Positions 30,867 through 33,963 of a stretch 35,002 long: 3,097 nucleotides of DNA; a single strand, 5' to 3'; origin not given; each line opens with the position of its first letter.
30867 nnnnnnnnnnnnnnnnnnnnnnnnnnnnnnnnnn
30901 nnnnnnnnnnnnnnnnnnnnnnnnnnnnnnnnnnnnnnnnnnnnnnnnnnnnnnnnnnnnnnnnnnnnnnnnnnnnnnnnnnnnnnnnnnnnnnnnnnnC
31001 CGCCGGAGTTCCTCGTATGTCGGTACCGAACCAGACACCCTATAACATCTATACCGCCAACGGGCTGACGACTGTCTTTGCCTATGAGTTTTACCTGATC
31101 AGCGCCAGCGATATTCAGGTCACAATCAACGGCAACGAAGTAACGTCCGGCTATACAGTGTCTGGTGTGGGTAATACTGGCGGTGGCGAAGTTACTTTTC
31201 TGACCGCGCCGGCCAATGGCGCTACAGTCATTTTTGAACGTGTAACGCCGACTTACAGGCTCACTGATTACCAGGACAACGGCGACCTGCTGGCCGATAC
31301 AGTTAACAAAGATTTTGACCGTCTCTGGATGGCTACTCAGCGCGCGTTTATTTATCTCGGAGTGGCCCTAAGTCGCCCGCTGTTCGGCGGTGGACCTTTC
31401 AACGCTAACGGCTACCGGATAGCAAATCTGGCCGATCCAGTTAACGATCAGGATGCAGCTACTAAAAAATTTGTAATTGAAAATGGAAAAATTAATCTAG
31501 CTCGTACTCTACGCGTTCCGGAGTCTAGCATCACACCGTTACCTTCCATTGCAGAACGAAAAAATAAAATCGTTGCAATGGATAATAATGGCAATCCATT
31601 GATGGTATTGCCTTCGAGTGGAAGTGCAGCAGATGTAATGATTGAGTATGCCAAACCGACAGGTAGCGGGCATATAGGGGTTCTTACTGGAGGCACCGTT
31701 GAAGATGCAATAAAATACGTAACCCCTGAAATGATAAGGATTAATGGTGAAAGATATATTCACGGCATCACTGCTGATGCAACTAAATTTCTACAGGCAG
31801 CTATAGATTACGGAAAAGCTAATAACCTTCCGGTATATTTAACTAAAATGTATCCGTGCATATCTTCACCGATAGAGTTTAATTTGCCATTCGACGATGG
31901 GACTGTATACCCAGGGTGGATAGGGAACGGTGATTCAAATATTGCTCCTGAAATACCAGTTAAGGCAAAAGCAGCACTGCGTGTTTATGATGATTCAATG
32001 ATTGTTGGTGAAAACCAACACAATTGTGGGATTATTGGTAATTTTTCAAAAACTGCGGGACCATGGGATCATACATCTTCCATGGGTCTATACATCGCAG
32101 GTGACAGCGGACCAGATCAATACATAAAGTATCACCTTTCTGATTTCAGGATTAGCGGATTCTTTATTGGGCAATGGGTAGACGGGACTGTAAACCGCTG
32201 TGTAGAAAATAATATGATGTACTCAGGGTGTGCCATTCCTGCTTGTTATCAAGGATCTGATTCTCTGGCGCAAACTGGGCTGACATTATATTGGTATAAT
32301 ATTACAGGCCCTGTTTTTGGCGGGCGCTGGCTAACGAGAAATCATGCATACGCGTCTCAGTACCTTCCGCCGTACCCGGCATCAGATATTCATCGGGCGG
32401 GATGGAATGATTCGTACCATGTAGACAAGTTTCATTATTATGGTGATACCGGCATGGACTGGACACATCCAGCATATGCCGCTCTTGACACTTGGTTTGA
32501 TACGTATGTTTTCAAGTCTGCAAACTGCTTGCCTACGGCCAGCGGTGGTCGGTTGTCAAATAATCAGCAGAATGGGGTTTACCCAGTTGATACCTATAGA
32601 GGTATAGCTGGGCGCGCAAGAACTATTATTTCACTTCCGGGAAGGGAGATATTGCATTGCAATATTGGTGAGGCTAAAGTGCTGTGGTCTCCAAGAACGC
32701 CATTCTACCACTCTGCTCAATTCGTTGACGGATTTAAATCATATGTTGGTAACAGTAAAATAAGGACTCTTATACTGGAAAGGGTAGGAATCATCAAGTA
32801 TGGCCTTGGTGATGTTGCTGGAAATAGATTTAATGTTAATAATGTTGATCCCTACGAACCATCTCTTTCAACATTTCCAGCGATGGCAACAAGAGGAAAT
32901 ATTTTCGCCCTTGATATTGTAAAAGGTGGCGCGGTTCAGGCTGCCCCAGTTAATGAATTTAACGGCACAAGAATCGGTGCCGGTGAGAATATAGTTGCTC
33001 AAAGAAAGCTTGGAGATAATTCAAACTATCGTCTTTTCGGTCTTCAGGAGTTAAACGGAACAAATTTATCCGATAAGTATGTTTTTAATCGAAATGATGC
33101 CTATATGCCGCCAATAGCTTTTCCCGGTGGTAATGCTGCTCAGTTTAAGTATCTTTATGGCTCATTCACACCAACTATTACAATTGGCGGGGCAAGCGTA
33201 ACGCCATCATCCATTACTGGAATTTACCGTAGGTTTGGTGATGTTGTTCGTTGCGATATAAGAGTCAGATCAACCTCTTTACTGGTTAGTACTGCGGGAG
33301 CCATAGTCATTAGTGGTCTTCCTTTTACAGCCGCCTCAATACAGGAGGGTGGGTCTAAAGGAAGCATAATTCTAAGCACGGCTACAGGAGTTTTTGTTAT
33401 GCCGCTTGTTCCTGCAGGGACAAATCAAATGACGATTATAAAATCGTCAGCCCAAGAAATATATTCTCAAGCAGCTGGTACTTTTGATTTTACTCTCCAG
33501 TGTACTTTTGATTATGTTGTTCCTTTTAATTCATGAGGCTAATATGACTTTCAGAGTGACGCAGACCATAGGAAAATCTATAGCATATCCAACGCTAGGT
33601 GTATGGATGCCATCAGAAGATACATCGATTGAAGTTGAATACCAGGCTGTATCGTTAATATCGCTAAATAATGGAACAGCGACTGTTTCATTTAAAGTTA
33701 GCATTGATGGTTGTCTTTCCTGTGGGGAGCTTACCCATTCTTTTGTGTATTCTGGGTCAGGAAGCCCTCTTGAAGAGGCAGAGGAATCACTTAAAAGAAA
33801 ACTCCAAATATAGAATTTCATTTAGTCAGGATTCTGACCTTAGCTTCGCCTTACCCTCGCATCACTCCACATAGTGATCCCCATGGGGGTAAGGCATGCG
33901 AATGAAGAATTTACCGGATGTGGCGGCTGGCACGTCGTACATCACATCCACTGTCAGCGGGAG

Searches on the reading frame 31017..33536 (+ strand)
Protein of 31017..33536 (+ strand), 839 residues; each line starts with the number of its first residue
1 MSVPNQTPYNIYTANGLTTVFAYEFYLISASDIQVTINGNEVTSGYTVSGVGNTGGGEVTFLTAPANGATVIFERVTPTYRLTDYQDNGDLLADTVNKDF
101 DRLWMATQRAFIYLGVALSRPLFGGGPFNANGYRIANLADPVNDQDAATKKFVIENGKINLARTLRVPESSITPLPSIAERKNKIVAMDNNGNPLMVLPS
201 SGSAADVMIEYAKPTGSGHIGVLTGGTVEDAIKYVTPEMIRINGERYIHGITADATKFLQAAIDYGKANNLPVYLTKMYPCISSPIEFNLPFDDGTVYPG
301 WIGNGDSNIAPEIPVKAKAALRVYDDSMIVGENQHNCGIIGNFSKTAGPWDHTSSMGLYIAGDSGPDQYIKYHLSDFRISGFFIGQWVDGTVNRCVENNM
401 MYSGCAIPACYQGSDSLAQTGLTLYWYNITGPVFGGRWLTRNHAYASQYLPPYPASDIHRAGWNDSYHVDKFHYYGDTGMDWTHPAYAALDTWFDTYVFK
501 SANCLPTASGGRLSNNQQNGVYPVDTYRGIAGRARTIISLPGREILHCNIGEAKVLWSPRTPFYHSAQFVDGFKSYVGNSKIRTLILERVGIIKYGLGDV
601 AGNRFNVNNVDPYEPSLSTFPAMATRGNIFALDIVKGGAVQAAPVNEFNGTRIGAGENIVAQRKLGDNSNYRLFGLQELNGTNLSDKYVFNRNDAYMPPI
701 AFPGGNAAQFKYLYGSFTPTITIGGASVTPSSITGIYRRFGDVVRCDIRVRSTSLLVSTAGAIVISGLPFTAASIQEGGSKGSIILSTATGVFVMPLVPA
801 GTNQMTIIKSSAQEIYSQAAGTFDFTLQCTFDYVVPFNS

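Call 6: search_protein_families(library=pfam, proteins=[window:31017-33536:+], max_evalue=0.1)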
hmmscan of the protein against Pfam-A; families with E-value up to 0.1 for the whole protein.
window:31017-33536:+ (839 aa): 1 family
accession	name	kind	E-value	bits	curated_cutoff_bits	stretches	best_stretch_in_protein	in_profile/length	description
PF03906.20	Phage_T7_tail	-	2e-11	44.3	25.2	1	9-153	8-148/157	Phage T7 tail fibre protein, N-terminal domain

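Call 9: search_protein_families(library=phrogs, proteins=[window:31017-33536:+], max_evalue=0.1)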
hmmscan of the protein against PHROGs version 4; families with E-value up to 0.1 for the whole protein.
window:31017-33536:+ (839 aa): 31 families (the best 25 are shown)
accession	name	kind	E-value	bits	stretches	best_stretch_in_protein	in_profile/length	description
phrog_22560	-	tail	4.1e-230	767.1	1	202-839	106-736/736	tail protein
phrog_1640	-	tail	1.5e-94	319.6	1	1-247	1-254/765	tail protein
phrog_28871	-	unknown function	7.6e-89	299.7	1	1-218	1-217/946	-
phrog_30017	-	unknown function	1.4e-81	275.8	1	1-230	1-231/1025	-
phrog_36601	-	tail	3.3e-40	139.2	1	1-279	15-309/1084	tail fiber protein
phrog_38237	-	unknown function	7.3e-40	137.9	1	1-222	1-228/697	-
phrog_32960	-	unknown function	7.6e-39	134.6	1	1-222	1-228/762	-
phrog_6518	-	tail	2.6e-35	122.7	1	5-200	2-199/793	tail fiber protein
phrog_5510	-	tail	1.6e-31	110.5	1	1-251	1-265/789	tail fiber protein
phrog_8649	-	unknown function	9.3e-30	104.8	1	1-212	1-218/743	-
phrog_17220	-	unknown function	2.6e-27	96.5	1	1-232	1-241/868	-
phrog_13893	-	tail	9.8e-24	84.6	1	1-150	1-157/648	tail protein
phrog_2710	-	tail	3.6e-20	73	1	9-152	12-156/781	tail fiber protein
phrog_14442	-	tail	3.2e-17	63.3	1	27-262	3-216/733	tail protein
phrog_20656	-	unknown function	1.6e-15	57.8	1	83-220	4-135/593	-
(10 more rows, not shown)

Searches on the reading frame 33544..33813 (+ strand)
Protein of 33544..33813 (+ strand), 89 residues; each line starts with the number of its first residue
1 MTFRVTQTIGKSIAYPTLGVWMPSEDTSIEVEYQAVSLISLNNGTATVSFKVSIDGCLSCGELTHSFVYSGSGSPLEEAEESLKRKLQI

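Call 97: search_protein_families(library=pfam, proteins=[window:33544-33813:+], max_evalue=0.01)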
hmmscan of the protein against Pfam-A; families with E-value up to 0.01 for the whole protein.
window:33544-33813:+ (89 aa): 0 families

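Call 107: search_protein_families(library=phrogs, proteins=[window:33544-33813:+], max_evalue=0.001)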
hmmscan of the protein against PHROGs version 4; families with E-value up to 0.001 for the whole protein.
window:33544-33813:+ (89 aa): 1 family
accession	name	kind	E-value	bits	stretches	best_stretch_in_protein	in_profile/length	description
phrog_7836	-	unknown function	1.8e-20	73.7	1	1-88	1-88/92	-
